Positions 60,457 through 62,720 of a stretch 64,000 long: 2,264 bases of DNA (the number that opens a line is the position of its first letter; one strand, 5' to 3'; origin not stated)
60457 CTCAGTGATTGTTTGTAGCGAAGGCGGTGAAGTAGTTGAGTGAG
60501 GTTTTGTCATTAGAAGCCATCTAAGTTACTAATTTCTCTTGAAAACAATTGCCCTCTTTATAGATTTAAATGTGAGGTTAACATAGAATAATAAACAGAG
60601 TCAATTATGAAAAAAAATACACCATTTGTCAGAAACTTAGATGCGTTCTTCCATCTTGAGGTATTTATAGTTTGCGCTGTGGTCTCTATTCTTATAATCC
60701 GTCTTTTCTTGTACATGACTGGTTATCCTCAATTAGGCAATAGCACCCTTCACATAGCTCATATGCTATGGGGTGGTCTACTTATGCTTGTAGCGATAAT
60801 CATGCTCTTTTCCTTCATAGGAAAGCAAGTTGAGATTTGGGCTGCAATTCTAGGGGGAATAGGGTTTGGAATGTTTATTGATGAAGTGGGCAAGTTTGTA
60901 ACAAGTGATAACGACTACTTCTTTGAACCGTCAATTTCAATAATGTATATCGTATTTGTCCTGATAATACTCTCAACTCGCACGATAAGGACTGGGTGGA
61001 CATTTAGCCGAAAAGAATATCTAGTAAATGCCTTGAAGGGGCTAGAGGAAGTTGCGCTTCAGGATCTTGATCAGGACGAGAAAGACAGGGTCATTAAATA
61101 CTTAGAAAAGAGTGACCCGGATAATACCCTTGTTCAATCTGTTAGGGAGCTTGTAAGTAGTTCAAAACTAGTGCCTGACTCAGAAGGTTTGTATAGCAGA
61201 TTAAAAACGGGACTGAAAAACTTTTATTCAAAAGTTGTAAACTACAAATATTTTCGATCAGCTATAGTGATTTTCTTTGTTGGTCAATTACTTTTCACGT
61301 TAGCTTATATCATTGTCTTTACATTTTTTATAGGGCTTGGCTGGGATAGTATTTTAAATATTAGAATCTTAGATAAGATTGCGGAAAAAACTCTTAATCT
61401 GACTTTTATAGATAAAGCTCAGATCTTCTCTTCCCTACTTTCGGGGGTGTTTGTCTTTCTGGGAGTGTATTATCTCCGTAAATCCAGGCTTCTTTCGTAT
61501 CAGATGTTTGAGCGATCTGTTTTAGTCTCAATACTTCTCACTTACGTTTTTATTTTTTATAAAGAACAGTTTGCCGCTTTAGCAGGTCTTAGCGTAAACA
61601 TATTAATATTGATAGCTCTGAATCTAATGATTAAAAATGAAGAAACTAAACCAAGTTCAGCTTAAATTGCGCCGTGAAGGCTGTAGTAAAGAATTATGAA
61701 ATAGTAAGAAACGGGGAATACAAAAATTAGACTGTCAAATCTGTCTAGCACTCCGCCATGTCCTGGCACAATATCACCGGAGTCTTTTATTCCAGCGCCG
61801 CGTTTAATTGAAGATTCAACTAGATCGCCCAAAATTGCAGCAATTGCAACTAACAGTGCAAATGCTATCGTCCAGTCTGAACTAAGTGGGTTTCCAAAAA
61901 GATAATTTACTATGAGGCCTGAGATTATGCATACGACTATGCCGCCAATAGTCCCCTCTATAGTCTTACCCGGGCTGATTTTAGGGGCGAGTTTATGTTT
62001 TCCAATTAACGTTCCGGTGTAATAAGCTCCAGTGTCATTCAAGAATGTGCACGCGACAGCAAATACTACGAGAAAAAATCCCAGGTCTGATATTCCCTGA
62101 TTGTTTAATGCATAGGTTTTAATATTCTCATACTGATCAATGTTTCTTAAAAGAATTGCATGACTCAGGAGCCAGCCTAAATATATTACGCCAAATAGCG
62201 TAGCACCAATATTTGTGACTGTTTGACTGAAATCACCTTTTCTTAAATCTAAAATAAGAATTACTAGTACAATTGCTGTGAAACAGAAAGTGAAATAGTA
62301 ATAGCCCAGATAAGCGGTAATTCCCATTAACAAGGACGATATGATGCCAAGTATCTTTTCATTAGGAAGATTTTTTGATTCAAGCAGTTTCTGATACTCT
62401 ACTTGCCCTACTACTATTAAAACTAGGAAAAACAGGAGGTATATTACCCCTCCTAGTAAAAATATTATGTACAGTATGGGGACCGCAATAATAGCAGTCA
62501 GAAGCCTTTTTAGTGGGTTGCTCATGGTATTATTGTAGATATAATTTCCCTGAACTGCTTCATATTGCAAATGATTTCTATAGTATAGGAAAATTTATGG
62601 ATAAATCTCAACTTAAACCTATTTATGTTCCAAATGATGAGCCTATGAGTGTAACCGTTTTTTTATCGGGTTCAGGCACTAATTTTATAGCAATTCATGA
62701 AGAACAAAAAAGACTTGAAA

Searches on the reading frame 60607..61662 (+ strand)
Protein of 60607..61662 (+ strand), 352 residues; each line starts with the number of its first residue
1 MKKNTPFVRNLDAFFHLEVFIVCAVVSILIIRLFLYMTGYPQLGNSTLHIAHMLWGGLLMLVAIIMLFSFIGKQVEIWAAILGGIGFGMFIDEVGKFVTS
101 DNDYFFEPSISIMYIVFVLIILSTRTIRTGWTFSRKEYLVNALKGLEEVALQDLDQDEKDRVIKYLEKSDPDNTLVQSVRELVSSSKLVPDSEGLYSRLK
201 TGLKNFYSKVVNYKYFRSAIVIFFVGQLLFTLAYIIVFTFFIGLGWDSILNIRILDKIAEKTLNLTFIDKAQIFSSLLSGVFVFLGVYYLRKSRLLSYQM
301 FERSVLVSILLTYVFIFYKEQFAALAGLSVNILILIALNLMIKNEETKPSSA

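Call 26: search_protein_families(library=ncbifam, proteins=[window:60607-61662:+], max_evalue=0.01)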
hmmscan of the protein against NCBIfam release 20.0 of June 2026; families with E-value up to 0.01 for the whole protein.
window:60607-61662:+ (352 aa): 0 families

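Call 27: search_protein_families(library=pfam, proteins=[window:60607-61662:+], max_evalue=1)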
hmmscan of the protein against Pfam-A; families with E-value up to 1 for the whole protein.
window:60607-61662:+ (352 aa): 1 family
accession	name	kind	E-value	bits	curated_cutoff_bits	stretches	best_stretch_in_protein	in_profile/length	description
PF04247.17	SirB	-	0.026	15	30.9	1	15-70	5-60/120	Invasion gene expression up-regulator, SirB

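Call 39: search_protein_families(library=ncbifam, proteins=[L005:12413-13486:+], max_evalue=10)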
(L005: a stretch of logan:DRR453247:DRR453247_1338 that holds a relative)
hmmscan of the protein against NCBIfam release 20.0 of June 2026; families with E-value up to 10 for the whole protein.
L005:12413-13486:+ (358 aa): 22 families
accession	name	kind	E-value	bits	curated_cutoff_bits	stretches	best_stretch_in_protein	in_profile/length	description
TIGR02276.1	beta_rpt_yvtn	repeat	2.3e-63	209.9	27.85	7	230-271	1-41/42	beta-propeller repeat protein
TIGR03866.1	PQQ_ABC_repeats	subfamily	2.5e-51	174.6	287.3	2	149-304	11-165/310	PQQ-dependent catabolism-associated beta-propeller protein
NF052340.1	hydrazine_beta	equivalog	5.9e-36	124.3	560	4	97-231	35-172/372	hydrazine synthase subunit beta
NF052280.1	7_blade_YncE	equivalog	4.3e-31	107.9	400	4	110-196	231-316/338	7-bladed beta-propeller protein YncE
NF052460.1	L-NosZ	equivalog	1.4e-27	96.4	700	3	160-288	155-282/480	clade III lactonase-type nitrous-oxide reductase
NF052342.1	hydrazine_BC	exception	1.1e-26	93.2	1250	3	139-276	41-180/690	hydrazine synthase subunit beta-gamma fusion subunit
NF048007.1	MmpL3Stblzr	equivalog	1.5e-23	83.6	600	3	31-120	246-334/366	MmpL3/TtfA transport complex stabilizer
NF008258.1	PRK11028.1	equivalog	6.3e-14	51.8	370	2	93-296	34-261/330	6-phosphogluconolactonase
TIGR03907.1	QH_beta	equivalog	2.5e-10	40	223.2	4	151-210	4-64/338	quinohemoprotein amine dehydrogenase subunit beta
NF050136.1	PGL_lacton_Staph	exception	3.9e-07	29.4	500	2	172-296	182-320/341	6-phosphogluconolactonase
NF038117.1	choice_anch_I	subfamily_domain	1.1e-06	27.8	300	3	30-71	72-113/458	choice-of-anchor I family protein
NF053768.1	CIS12_fam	equivalog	3.9e-06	25.8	860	2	41-193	32-182/715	CIS12 family contractile injection system protein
NF038015.2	AztD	exception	5.4e-05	22.1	400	3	105-144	314-353/356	zinc metallochaperone AztD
NF041516.1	PA2928_fam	subfamily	6.5e-05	22.5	70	3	244-296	315-359/376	PA2928 family protein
NF033207.2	midcut_by_XrtH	subfamily_domain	0.00011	22.3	45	1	319-353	32-63/175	midcut-by-XrtH protein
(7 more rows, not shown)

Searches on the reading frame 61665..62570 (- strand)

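Call 76: search_protein_families(library=ncbifam, proteins=[window:61665-62570:-], max_evalue=0.00001)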
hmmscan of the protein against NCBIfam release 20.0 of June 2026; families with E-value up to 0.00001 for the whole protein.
window:61665-62570:- (302 aa): 2 families
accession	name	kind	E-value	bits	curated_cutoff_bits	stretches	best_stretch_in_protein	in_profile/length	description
NF008635.0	PRK11624.1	equivalog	4e-34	118.3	385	1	22-295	5-281/285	phosphatidate cytidylyltransferase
NF003114.0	PRK04032.1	equivalog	1.7e-09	37.8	148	1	200-283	48-127/172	CDP-2,3-bis-(O-geranylgeranyl)-sn-glycerol synthase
